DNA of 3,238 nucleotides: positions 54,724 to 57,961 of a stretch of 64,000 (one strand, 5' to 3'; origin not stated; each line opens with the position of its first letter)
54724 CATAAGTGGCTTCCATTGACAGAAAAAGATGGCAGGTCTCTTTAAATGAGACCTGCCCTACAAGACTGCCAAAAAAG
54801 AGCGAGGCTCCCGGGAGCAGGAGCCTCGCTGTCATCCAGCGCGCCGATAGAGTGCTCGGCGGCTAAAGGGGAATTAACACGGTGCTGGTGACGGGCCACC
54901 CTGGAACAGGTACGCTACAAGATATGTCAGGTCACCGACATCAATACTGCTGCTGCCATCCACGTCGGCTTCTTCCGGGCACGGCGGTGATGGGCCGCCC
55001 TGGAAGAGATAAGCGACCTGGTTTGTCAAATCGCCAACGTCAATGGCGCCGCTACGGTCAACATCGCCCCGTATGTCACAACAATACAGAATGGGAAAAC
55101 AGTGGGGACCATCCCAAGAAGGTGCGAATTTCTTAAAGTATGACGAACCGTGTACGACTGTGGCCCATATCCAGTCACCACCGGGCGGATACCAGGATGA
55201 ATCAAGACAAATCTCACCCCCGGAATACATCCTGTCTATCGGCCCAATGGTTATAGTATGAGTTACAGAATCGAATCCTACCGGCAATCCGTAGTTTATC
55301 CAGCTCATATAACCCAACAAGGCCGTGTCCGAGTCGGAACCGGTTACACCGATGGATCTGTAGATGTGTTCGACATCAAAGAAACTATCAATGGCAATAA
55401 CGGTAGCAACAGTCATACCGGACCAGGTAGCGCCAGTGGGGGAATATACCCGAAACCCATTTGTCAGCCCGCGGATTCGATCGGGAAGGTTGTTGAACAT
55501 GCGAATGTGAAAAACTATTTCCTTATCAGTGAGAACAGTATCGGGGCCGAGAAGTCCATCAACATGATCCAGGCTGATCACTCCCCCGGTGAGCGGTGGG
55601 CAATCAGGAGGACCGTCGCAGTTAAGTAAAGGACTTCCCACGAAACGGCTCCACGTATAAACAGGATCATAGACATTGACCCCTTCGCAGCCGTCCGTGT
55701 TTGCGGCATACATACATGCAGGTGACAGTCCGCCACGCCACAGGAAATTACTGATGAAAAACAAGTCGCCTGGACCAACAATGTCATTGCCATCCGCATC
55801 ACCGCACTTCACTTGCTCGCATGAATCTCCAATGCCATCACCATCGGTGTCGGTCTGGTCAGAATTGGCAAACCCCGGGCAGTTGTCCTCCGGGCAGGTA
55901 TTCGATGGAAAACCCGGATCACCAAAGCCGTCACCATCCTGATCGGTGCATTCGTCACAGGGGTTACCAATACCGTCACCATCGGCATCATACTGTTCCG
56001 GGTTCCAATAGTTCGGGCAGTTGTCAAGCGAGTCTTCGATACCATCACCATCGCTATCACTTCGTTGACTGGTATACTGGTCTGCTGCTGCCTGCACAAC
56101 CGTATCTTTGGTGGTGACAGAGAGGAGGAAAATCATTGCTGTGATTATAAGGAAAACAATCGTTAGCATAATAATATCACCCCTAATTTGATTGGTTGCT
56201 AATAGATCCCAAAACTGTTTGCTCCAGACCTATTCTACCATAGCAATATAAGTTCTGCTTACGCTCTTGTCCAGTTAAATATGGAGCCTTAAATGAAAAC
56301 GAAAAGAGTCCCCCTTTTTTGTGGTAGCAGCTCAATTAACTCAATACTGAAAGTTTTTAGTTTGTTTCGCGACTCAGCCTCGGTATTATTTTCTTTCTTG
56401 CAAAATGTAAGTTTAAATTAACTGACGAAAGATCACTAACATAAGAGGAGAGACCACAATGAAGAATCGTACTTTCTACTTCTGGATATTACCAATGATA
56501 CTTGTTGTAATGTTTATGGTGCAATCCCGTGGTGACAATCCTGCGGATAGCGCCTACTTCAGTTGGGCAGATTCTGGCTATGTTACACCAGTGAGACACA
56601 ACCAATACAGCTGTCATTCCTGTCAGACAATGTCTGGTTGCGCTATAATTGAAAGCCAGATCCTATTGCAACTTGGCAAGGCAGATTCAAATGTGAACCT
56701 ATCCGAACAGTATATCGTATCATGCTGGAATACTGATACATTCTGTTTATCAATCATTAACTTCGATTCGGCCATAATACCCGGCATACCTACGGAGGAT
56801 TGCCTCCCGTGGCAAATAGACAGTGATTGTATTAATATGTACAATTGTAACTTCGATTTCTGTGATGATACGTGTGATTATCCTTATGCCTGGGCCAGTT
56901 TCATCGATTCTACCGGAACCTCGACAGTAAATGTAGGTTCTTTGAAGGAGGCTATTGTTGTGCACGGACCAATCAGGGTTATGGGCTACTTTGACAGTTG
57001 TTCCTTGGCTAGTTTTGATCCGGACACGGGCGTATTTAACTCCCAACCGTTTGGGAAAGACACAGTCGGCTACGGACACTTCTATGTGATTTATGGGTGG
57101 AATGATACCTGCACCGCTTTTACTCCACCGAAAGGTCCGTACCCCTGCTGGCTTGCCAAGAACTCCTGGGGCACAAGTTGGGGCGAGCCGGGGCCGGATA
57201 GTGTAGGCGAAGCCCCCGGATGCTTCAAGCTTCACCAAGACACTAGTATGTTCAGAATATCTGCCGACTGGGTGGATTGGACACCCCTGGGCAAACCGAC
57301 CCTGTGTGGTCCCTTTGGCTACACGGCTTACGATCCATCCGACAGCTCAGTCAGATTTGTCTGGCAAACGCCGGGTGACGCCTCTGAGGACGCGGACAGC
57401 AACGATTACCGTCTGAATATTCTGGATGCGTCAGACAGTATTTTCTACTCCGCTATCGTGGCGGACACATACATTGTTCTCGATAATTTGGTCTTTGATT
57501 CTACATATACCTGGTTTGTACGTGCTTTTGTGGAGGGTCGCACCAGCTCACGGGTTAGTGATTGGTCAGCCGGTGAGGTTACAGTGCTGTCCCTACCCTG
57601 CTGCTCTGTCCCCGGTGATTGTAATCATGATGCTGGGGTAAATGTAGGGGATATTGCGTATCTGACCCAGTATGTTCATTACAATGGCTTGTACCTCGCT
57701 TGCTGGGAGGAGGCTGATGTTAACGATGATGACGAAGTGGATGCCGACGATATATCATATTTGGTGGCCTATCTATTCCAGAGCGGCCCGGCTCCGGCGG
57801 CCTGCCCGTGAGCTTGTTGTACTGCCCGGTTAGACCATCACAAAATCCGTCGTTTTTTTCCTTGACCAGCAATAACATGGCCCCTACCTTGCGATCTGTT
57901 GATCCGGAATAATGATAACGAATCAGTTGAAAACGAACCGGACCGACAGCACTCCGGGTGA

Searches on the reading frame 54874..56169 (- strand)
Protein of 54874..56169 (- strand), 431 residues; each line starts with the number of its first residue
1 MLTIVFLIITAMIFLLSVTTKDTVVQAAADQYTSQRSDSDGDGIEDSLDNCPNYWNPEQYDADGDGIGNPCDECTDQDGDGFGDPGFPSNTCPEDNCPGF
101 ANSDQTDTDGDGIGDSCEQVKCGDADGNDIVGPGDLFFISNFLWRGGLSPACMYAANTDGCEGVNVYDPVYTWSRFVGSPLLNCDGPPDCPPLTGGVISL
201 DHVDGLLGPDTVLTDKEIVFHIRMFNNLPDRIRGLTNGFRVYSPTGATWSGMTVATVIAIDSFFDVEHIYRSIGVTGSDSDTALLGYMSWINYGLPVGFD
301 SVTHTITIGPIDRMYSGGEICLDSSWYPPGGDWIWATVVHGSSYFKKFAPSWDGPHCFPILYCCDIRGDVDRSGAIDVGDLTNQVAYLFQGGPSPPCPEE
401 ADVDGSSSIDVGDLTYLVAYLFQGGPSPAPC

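Call 15: search_protein_families(library=pfam, proteins=[window:54874-56169:-], max_evalue=0.001)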
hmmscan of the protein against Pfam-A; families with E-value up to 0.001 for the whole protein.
window:54874-56169:- (431 aa): 1 family
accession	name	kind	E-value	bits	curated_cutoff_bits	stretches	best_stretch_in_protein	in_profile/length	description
PF02412.23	TSP_3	-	2.4e-06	27.5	25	1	38-59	15-36/36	Thrombospondin type 3 repeat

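Call 28: search_protein_families(library=ncbifam, proteins=[window:54874-56169:-], max_evalue=1)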
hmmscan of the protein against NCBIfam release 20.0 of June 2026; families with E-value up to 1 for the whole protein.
window:54874-56169:- (431 aa): 3 families
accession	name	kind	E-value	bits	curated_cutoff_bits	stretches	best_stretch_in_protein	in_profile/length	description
NF047638.1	throspo3_MtsC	equivalog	2.5e-18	66.2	350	1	29-125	186-272/428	cell-cell cohesion MYXO-CTERM protein MtsC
NF045500.1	Omp28_seleno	equivalog_domain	4.1e-16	59.3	200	2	18-76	254-312/377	Omp28-related selenoprotein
NF047639.1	throspo3_MtsD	equivalog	0.45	8.5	800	1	29-119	383-472/651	cell-cell cohesion protein MtsD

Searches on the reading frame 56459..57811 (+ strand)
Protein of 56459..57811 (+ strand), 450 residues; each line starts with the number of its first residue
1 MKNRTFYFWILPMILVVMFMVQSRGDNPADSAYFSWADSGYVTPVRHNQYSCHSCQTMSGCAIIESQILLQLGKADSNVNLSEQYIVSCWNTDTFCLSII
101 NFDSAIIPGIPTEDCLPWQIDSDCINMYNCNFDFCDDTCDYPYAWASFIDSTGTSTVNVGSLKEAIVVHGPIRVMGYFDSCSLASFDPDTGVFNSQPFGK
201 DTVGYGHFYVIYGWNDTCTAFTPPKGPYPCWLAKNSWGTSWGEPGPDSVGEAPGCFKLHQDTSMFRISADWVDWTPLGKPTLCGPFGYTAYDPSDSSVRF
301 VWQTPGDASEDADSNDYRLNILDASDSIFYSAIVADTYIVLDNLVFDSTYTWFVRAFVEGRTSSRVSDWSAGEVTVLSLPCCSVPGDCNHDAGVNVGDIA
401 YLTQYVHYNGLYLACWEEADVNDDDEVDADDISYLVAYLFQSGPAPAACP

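Call 15: search_protein_families(library=pfam, proteins=[window:56459-57811:+], max_evalue=0.001)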
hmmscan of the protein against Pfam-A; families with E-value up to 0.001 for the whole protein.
window:56459-57811:+ (450 aa): 2 families
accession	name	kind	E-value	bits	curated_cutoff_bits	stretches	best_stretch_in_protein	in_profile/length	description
PF00112.29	Peptidase_C1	-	8.3e-21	75.5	20.7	1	34-245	5-198/220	Papain family cysteine protease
PF00404.24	Dockerin_1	-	2.3e-06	28.1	22.9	1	385-439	1-56/57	Dockerin type I domain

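Call 28: search_protein_families(library=ncbifam, proteins=[window:56459-57811:+], max_evalue=1)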
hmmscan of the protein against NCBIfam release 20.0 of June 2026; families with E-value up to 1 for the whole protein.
window:56459-57811:+ (450 aa): 0 families
